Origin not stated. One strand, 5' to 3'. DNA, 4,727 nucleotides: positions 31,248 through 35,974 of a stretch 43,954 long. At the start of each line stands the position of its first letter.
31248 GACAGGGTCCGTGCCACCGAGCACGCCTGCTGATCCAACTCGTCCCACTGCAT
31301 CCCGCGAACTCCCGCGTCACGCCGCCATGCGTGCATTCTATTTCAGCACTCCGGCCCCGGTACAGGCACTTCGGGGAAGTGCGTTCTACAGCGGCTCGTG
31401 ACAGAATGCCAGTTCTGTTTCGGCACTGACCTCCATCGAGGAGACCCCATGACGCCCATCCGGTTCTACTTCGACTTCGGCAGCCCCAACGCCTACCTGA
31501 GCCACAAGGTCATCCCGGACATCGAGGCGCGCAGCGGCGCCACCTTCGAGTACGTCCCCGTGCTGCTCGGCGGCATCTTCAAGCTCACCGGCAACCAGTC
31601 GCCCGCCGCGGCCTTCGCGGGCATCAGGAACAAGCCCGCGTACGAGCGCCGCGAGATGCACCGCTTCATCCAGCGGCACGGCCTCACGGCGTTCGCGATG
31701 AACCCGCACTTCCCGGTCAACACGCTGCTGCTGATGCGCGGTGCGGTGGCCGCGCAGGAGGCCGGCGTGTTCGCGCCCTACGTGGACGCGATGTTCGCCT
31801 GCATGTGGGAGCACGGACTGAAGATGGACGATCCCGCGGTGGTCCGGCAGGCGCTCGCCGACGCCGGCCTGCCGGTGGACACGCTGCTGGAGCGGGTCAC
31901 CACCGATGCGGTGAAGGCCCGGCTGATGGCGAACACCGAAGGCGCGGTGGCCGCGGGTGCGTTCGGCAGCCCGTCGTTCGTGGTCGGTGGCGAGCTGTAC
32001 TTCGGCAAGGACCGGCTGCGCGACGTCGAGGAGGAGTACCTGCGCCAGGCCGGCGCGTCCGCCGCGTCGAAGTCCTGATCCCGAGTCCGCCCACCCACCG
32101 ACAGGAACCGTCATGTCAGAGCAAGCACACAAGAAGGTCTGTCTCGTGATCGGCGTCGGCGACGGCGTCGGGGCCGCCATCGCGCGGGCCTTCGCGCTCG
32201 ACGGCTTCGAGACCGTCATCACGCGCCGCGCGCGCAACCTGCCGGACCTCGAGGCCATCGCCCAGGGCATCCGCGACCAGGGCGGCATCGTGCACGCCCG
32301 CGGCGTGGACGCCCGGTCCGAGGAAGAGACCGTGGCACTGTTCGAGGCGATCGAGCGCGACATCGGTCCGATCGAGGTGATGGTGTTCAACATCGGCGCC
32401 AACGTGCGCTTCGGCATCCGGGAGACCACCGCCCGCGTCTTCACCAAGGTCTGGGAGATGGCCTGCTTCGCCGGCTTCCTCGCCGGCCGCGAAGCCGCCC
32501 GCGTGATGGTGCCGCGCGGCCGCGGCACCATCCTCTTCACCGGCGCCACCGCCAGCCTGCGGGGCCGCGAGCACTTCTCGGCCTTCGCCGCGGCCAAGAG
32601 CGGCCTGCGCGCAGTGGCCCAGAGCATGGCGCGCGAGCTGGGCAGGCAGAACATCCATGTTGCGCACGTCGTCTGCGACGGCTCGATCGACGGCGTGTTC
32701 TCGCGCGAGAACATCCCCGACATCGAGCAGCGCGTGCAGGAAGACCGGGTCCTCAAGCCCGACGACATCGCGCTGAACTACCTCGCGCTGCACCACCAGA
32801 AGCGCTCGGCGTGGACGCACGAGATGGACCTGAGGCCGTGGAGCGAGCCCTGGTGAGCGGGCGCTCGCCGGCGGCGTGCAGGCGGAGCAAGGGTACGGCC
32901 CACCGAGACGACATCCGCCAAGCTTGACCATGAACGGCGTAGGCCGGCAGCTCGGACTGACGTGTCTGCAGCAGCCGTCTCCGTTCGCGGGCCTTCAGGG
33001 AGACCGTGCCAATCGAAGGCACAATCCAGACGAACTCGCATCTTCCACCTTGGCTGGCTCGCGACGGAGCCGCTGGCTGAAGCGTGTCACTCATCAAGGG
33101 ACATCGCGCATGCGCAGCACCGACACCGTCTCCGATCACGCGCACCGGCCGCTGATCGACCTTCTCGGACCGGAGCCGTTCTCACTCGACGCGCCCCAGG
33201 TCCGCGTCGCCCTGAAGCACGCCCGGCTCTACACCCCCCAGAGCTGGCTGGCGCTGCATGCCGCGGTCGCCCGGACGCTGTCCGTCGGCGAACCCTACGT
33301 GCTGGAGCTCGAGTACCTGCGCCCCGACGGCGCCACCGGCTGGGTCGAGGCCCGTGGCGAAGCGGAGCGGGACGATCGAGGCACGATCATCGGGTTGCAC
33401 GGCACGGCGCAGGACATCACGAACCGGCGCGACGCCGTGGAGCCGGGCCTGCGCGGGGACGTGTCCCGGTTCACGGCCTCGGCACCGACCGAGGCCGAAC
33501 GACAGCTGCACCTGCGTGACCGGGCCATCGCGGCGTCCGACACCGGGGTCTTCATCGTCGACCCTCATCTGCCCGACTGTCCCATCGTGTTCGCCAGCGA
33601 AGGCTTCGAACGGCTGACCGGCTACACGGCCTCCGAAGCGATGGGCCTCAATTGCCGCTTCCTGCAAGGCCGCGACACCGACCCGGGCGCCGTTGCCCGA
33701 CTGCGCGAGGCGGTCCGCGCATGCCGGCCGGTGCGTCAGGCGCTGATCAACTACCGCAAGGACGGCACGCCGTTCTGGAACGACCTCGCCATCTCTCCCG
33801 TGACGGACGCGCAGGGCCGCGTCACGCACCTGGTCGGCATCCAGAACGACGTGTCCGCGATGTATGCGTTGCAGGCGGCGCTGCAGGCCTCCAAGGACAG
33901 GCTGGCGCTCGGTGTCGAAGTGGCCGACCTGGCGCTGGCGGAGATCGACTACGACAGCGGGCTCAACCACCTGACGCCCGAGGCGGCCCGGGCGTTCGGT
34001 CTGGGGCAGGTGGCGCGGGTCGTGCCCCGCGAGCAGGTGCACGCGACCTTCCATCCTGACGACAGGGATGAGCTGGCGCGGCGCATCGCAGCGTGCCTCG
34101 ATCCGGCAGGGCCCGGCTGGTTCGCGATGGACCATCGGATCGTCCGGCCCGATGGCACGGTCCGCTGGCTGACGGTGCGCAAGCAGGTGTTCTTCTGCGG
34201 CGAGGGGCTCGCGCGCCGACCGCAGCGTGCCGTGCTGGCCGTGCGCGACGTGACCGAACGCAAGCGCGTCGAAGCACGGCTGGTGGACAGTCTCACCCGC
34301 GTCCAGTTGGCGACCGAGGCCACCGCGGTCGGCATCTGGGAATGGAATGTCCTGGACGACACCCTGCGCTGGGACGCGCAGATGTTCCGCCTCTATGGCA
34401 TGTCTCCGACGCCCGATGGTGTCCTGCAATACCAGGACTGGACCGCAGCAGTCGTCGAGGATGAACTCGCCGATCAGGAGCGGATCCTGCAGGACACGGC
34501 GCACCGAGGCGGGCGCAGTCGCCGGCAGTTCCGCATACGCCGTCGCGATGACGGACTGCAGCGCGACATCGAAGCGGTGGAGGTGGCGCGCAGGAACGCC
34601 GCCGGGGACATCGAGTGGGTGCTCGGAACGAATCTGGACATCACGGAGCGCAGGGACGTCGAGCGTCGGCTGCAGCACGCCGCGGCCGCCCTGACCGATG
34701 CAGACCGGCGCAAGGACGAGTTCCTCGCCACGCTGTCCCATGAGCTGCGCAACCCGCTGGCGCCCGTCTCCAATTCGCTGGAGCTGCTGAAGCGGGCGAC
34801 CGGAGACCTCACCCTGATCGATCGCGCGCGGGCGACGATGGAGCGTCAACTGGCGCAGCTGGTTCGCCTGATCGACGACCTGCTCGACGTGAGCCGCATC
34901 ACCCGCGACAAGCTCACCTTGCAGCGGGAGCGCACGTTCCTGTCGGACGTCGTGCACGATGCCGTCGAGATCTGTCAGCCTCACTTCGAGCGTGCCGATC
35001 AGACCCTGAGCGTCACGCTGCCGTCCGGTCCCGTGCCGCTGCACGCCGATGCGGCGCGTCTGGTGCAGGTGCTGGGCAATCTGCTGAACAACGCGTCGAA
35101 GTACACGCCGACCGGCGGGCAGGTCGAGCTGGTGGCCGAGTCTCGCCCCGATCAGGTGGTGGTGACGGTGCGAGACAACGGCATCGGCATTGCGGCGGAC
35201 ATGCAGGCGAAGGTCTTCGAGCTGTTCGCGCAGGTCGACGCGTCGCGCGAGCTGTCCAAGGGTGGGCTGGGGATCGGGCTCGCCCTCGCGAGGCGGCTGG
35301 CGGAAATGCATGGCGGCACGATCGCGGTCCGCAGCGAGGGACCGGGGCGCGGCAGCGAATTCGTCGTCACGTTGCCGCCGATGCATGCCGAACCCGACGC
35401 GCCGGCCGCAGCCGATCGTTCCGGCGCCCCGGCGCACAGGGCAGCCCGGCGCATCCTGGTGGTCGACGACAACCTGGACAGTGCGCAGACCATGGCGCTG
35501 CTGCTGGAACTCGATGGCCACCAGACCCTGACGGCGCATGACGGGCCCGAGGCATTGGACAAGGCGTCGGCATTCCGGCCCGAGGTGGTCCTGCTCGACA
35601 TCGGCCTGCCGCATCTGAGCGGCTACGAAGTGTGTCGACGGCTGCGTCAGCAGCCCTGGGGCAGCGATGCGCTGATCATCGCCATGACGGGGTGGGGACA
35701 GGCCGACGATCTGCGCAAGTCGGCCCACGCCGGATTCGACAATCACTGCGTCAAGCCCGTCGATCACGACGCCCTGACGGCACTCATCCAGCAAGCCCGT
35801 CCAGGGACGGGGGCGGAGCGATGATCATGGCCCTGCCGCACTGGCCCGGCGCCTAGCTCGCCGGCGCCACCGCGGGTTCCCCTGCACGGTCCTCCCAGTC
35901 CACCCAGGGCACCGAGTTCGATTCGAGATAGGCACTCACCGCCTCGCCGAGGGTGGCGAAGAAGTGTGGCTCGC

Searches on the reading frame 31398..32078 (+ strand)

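Call 9: search_protein_families(library=pfam, proteins=[window:31398-32078:+], max_evalue=0.001)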
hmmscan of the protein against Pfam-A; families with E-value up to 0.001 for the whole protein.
window:31398-32078:+ (226 aa): 1 family
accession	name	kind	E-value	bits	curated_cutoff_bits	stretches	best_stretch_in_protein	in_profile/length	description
PF01323.26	DSBA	-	6.8e-29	101.5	25.6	1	21-214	2-190/191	DSBA-like thioredoxin domain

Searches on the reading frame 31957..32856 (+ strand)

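Call 9: search_protein_families(library=pfam, proteins=[window:31957-32856:+], max_evalue=0.001)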
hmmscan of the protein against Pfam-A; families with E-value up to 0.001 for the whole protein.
window:31957-32856:+ (299 aa): 3 families
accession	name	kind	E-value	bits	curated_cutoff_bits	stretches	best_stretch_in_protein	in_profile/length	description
PF00106.31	adh_short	-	2.9e-30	105.6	26.6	1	60-240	1-179/195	short chain dehydrogenase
PF13561.12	adh_short_C2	-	1.6e-25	90.5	27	1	66-285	1-223/236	Enoyl-(Acyl carrier protein) reductase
PF08659.16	KR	-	4e-06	27.3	22.6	0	62-142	3-85/180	KR domain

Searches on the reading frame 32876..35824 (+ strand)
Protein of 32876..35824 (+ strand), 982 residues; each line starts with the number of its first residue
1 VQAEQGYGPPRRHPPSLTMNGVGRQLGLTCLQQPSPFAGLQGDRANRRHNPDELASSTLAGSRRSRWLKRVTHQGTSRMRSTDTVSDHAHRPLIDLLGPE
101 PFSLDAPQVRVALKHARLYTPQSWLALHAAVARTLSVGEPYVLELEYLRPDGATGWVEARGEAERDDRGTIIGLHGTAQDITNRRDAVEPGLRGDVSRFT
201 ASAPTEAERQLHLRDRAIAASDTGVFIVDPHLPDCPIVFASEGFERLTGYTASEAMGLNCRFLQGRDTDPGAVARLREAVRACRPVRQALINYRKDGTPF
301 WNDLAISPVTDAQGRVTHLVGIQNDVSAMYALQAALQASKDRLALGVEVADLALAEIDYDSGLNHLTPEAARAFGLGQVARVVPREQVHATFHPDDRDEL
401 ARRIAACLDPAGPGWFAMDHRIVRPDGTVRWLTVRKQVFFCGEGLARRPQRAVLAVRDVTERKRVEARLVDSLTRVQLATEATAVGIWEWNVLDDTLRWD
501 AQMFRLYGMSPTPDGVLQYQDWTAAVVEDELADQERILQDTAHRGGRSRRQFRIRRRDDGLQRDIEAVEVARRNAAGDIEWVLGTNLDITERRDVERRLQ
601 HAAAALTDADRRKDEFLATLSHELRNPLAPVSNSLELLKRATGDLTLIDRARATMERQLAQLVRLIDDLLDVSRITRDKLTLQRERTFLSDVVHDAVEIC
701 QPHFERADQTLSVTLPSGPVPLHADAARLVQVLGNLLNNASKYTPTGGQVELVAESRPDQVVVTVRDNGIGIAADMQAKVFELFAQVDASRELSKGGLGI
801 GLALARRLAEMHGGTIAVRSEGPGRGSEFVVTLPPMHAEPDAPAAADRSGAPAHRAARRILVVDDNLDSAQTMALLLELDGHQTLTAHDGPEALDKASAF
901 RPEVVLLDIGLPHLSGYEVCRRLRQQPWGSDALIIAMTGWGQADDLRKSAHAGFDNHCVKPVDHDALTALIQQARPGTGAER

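Call 9: search_protein_families(library=pfam, proteins=[window:32876-35824:+], max_evalue=0.001)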
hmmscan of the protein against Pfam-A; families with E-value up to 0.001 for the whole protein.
window:32876-35824:+ (982 aa): 7 families
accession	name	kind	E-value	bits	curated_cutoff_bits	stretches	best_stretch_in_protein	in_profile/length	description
PF08447.18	PAS_3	-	2.2e-30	105.2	25.6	4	497-586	2-89/89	PAS fold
PF02518.31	HATPase_c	-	3.6e-27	95.5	26.4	1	725-835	2-109/111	Histidine kinase-, DNA gyrase B-, and HSP90-like ATPase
PF13426.13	PAS_9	-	5.1e-26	91.4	27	1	224-327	3-102/103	PAS domain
PF00989.32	PAS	-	4.3e-23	81.9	22.6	1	214-326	3-113/113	PAS fold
PF00072.30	Response_reg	-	8.3e-21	74.7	30.2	1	860-971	1-110/111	Response regulator receiver domain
PF00512.31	HisKA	-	1.8e-14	54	26.9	1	613-676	2-64/66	His Kinase A (phospho-acceptor) domain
PF08448.16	PAS_4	-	1.6e-11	44.8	23.1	1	118-185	43-109/110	PAS fold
